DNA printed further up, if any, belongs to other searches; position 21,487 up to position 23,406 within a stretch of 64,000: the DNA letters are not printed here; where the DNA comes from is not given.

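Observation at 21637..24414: Candidate protein O-glycosylation module: PMT/ArnT-like GT-C transferase next to a Ppm1-like polyprenyl-phosphate glycosyltransferase, with PT-linker surface proteins nearby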

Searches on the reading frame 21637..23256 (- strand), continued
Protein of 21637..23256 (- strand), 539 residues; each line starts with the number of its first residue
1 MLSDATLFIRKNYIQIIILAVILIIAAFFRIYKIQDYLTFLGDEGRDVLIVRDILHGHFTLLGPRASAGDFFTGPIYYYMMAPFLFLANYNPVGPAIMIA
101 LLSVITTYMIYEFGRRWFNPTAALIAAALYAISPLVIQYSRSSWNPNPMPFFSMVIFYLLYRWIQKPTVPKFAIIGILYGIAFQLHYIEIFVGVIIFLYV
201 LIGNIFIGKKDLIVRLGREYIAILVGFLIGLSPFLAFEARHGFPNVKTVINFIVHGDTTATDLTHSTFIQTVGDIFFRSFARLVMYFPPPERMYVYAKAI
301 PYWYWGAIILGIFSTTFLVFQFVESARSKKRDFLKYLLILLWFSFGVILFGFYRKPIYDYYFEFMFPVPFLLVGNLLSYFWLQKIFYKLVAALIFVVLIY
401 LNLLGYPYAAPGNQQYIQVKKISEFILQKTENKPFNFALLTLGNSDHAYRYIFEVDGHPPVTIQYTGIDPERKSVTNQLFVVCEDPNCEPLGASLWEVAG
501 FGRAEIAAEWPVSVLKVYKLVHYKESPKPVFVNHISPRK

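Call 31: fold_search(model_id=the predicted structure, library=pdb)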
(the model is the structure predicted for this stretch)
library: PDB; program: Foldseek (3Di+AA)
matches with E <= 10: 457; with E <= 0.001: 23
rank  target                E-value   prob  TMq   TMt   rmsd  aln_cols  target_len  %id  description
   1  7e9s_A                9.3e-09  1.00  0.47  0.31  14.1       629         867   14  Archaeal oligosaccharyltransferase AglB from Archaeoglobus fulgidus in complex with an inhibitory peptide and a dolich (released 2021-09-08)
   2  5f15                  3.9e-08  1.00  0.57  0.56   9.4       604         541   15  Crystal Structure of ArnT from Cupriavidus metallidurans bound to Undecaprenyl phosphate (released 2016-02-17)
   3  5ezm                  5.3e-08  1.00  0.59  0.59   9.4       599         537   15  Crystal Structure of ArnT from Cupriavidus metallidurans in the apo state (released 2016-02-17)
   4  3waj                  1.0e-07  1.00  0.46  0.33  14.1       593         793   15  Crystal structure of the Archaeoglobus fulgidus oligosaccharyltransferase (O29867_ARCFU) complex with Zn and sulfate (released 2013-10-30)
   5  8pn9_A                1.8e-07  1.00  0.49  0.42  13.6       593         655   12  Structure of human oligosaccharyltransferase OST-A complex bound to NGI-1 (released 2024-05-08)
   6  3wak                  2.2e-07  1.00  0.50  0.34  12.6       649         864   14  Crystal structure of the Archaeoglobus fulgidus oligosaccharyltransferase (O29867_ARCFU) in the apo form (released 2013-10-30)
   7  5gmy_A                2.2e-07  1.00  0.48  0.33  14.3       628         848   14  Crystal structure of the Archaeoglobus fulgidus oligosaccharyltransferase (O29867_ARCFU) tethered with an acceptor pep (released 2017-02-01)
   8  8b6l_I                6.7e-07  1.00  0.50  0.41  16.2       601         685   14  Subtomogram average of the human Sec61-TRAP-OSTA-translocon (released 2022-12-07)
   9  9s6t_A                8.0e-07  1.00  0.52  0.57   8.4       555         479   12  Ternary cryo-EM structure of chicken ALG12 with Dol25-PP-GlcNAc2Man7, Dol25-P-Man, and Fab (released 2026-03-18)
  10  7oci_F                9.4e-07  1.00  0.56  0.49  10.3       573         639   13  Cryo-EM structure of yeast Ost6p containing oligosaccharyltransferase complex (released 2022-02-16)
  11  9n9j_I                1.1e-06  1.00  0.51  0.41  12.1       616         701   11  Structure of a GRP94 folding intermediate engaged with a CCDC134- and FKBP11-bound secretory translocon (released 2025-11-19)
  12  6c26_A                1.6e-06  1.00  0.53  0.45  12.0       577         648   12  The Cryo-EM structure of a eukaryotic oligosaccharyl transferase complex (released 2018-01-31)
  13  8agc_A                2.1e-06  1.00  0.52  0.42  12.3       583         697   12  Structure of yeast oligosaccharylransferase complex with lipid-linked oligosaccharide and non-acceptor peptide bound (released 2022-12-07)
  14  6ftg_5                3.2e-06  1.00  0.53  0.46  13.1       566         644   13  Subtomogram average of OST-containing ribosome-translocon complexes from canine rough microsomal membranes (released 2018-03-21)
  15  6s7o_A                3.2e-06  1.00  0.52  0.44  13.1       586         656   13  Cryo-EM structure of human oligosaccharyltransferase complex OST-A (released 2019-12-18)
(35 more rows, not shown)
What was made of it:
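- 21637..23256 (-): GT-C class A glycosyltransferase (539 aa, 12-13 TM helices plus an extracytoplasmic C-terminal domain). It is the predicted user of the lipid-linked sugar. Foldseek: ArnT TM 0.59/0.59, and AglB, STT3, ALG12 and Pmt4 all at probability 1.00 (call 31).
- On GT83 ArnT: It is the best global match (TM 0.59/0.59, E 5e-8), but AglB, STT3, ALG12 and Pmt4 score similarly and identity is 15% (call 31).
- On Mycobacterial arabinosyltransferases (AftA/AftB/Emb): Foldseek gives TM 0.33-0.46 with E 1e-4 to 6e-3 (call 31).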

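Call 41: search_protein_families(library=pfam, alignment_id=A1, max_evalue=1)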
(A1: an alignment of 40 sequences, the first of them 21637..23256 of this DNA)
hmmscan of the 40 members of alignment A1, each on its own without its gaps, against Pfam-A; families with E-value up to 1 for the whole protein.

A. member 1, window:21637-23256:- (539 aa): 3 families
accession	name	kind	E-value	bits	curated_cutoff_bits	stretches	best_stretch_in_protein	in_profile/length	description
PF13231.12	PMT_2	-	1.3e-14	55.2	26.1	1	75-204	4-133/160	Dolichyl-phosphate-mannose-protein mannosyltransferase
PF03779.20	SPW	-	0.027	15.4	31.5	1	80-142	14-76/93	SPW repeat domain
PF13067.11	DUF3930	-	0.11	12.8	25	0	391-410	22-41/51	Protein of unknown function (DUF3930)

B. families by the number of members that match (of 40 scanned): 26 families (the first 25 are shown)
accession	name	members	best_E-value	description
PF13231.12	PMT_2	40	1.4e-20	Dolichyl-phosphate-mannose-protein mannosyltransferase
PF02516.20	STT3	10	2.5e-06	Oligosaccharyl transferase STT3, N-terminal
PF03779.20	SPW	6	1.8e-05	SPW repeat domain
PF02366.24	PMT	3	2.1e-07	Dolichyl-phosphate-mannose-protein mannosyltransferase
PF01757.29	Acyl_transf_3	3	0.0023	Acyltransferase domain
PF11028.14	TMEM260-like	3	0.0065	Protein O-mannosyl-transferase TMEM260-like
PF13410.11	GST_C_2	3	0.18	Glutathione S-transferase, C-terminal domain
PF19529.4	DUF6057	2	0.006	Family of unknown function (DUF6057)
PF11654.13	NCE101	2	0.081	Non-classical export protein 1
PF22571.1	LiaI-LiaF-TM_PspC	1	0.00047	PspC transmembrane region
PF06197.19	DUF998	1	0.0024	Protein of unknown function (DUF998)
PF18949.5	DUF5693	1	0.0038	Family of unknown function (DUF5693)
PF23685.1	YtiC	1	0.011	YtiC-like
PF00060.32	Lig_chan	1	0.042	Ligand-gated ion channel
PF10660.14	MitoNEET_N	1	0.047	Iron-containing outer mitochondrial membrane protein N-terminus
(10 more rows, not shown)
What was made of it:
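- Weak secondary Pfam hits among relatives go to STT3 (10 of 40), PMT (3 of 40) and TMEM260 (3 of 40), which include protein-modifying GT-Cs (call 41).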

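Call 53: search_protein_families(library=pfam, proteins=[P0047, P0087, P0100], max_evalue=0.01)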
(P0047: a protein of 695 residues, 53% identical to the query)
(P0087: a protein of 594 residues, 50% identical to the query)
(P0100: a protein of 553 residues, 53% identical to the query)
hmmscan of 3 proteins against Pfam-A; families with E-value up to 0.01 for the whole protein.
P0047 (695 aa): 1 family
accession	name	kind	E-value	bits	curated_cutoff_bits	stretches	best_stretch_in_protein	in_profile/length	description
PF13231.12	PMT_2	-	1e-14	55.5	26.1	1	75-235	4-158/160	Dolichyl-phosphate-mannose-protein mannosyltransferase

P0087 (594 aa): 2 families
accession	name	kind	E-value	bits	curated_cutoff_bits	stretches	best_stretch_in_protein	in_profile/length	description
PF13231.12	PMT_2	-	5.4e-15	56.4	26.1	1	95-255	4-158/160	Dolichyl-phosphate-mannose-protein mannosyltransferase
PF02516.20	STT3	-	0.0017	18.4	24.5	1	117-235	100-222/405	Oligosaccharyl transferase STT3, N-terminal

P0100 (553 aa): 1 family
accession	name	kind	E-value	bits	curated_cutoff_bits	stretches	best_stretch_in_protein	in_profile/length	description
PF13231.12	PMT_2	-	2.1e-15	57.8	26.1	1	94-234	4-140/160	Dolichyl-phosphate-mannose-protein mannosyltransferase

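Call 61: list_cluster_members(proteins=[window:21637-23256:-, window:23263-24414:-, window:24480-25439:-])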
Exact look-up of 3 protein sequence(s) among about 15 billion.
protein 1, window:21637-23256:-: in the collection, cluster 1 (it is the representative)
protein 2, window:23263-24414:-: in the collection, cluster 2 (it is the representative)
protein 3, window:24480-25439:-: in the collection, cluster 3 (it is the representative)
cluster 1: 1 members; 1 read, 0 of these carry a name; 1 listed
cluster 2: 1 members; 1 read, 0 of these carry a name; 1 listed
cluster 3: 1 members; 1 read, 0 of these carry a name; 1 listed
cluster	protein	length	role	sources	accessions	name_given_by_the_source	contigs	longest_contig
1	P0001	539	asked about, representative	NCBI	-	-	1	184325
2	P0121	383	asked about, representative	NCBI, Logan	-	-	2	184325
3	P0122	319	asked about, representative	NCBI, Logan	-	-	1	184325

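Call 68: search_protein_families(library=pfam, proteins=[L009:12512-13252:+, L009:13212-14630:+, L009:14630-15199:+, L009:15298-16527:+, L009:16524-17282:+, L009:17287-18723:+, L009:18705-19121:+, L022:17242-19002:+, L022:19074-19964:+, L022:11628-12044:+], max_evalue=0.001)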
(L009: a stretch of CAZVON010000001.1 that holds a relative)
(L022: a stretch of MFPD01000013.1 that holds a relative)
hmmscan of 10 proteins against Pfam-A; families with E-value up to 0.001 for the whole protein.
L009:12512-13252:+ (246 aa): 4 families
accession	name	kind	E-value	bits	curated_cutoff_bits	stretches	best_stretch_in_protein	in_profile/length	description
PF00005.33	ABC_tran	-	1.5e-22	81.1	25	1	21-172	1-134/137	ABC transporter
PF02463.25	SMC_N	-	2.5e-09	37.4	40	1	122-211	120-203/220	RecF/RecN/SMC N terminal domain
PF13481.12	AAA_25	-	2.4e-05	24.5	27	1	27-62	29-63/195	AAA domain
PF13304.12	AAA_21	-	0.0002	21.9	27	0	34-48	2-16/304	AAA domain, putative AbiEii toxin, Type IV TA system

L009:13212-14630:+ (472 aa): 2 families
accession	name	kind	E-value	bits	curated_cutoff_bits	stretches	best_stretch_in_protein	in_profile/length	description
PF01458.23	SUFBD_core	-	9.2e-84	280.9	27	1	209-443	1-232/232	SUF system FeS cluster assembly, SufBD core domain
PF19295.5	SufBD_N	-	1.9e-11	44.4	23.5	1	143-206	108-171/172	SufBD protein N-terminal region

L009:14630-15199:+ (189 aa): 1 family
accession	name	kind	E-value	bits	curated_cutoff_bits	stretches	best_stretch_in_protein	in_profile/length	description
PF01458.23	SUFBD_core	-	9.6e-40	136.9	27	1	27-165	93-232/232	SUF system FeS cluster assembly, SufBD core domain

L009:15298-16527:+ (409 aa): 3 families
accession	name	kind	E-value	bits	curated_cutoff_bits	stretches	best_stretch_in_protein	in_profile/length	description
PF00266.25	Aminotran_5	-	4.5e-148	493.6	21.5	1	23-395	1-371/371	Aminotransferase class-V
PF06838.17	Met_gamma_lyase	-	0.00035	19.7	24.2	1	140-244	133-245/405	Methionine gamma-lyase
PF03841.19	SelA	-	0.0004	20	22.8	1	210-245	198-233/367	L-seryl-tRNA selenium transferase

L009:16524-17282:+ (252 aa): 2 families
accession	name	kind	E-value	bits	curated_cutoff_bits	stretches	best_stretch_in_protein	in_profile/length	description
PF03372.29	Exo_endo_phos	-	2e-16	60.8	24.5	1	7-243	2-225/225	Endonuclease/Exonuclease/phosphatase family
PF14529.12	Exo_endo_phos_2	-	0.00019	21.7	27.4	1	149-246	13-116/117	Endonuclease-reverse transcriptase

L009:17287-18723:+ (478 aa): 1 family
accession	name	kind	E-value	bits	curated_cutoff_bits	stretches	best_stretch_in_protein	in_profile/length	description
PF13231.12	PMT_2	-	7.7e-08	33.1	26.1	1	56-202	3-151/160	Dolichyl-phosphate-mannose-protein mannosyltransferase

L009:18705-19121:+ (138 aa): 1 family
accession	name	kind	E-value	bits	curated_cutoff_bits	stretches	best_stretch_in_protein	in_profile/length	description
PF01592.21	NifU_N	-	4.5e-20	72.5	22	1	10-137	2-122/127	NifU-like N terminal domain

L022:17242-19002:+ (586 aa): 3 families
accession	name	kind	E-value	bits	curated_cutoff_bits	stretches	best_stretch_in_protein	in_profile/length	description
PF01855.24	POR_N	-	1.6e-50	172.5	27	1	215-458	2-230/231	Pyruvate flavodoxin/ferredoxin oxidoreductase, thiamine diP-bdg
PF01558.24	POR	-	4.7e-30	105.5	27.4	1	17-181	1-172/173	Pyruvate ferredoxin/flavodoxin oxidoreductase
PF02780.25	Transketolase_C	-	0.00024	21.5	25.9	1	484-544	12-72/124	Transketolase, C-terminal domain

L022:19074-19964:+ (296 aa): 2 families
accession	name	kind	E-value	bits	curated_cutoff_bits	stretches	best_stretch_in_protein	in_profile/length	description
PF02775.26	TPP_enzyme_C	-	4.3e-28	98.5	21.9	1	49-196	2-151/151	Thiamine pyrophosphate enzyme, C-terminal TPP binding domain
PF12367.13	PFO_beta_C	-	1.4e-18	67.1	24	1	200-273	1-64/66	Pyruvate ferredoxin oxidoreductase beta subunit C terminal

L022:11628-12044:+ (138 aa): 1 family
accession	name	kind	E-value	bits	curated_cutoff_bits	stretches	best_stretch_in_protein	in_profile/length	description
PF02082.26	Rrf2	-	2e-21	76.9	30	1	5-136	2-131/132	Iron-dependent Transcriptional regulator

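Call 72: search_protein_representatives(protein=window:21637-23256:-)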
Query: 539 residues. Proteins with E-value up to 0.001 (for the whole library): 6850; up to 1e-10: 2883; up to 1e-30: 508. The best 150 are listed.
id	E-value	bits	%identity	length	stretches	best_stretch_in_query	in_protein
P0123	2.9e-170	584.2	54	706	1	8-525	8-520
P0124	2.1e-162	558.3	56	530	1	9-524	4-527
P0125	6.5e-147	507.1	49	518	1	12-524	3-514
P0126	2.7e-137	475.3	47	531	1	18-526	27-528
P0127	1.3e-134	466.5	49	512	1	17-524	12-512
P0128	1.6e-126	439.8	44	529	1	12-525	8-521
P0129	2.7e-124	432.4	49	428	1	98-524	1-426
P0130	5.3e-119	415.0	52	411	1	2-415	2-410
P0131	1.8e-115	403.3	44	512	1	14-525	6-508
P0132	1.1e-106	374.3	43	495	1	16-523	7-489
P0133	3.3e-105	369.4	45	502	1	14-524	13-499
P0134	3.3e-105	369.4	43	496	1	11-526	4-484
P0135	1.7e-104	367.0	44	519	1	19-523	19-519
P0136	3.3e-104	366.1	45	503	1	17-527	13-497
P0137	9.1e-101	354.8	44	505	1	16-523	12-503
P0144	5.6e-91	322.5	44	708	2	20-256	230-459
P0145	4.5e-90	319.5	39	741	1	8-526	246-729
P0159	3.3e-81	290.2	39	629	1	14-524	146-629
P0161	4.2e-80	286.5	38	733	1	16-524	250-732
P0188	1.8e-70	254.8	35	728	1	16-522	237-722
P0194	1.9e-68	248.1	41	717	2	18-251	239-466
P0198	8.0e-66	239.4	37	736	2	15-256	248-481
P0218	1.4e-58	215.5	37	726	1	12-517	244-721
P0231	9.9e-55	202.8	33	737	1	16-492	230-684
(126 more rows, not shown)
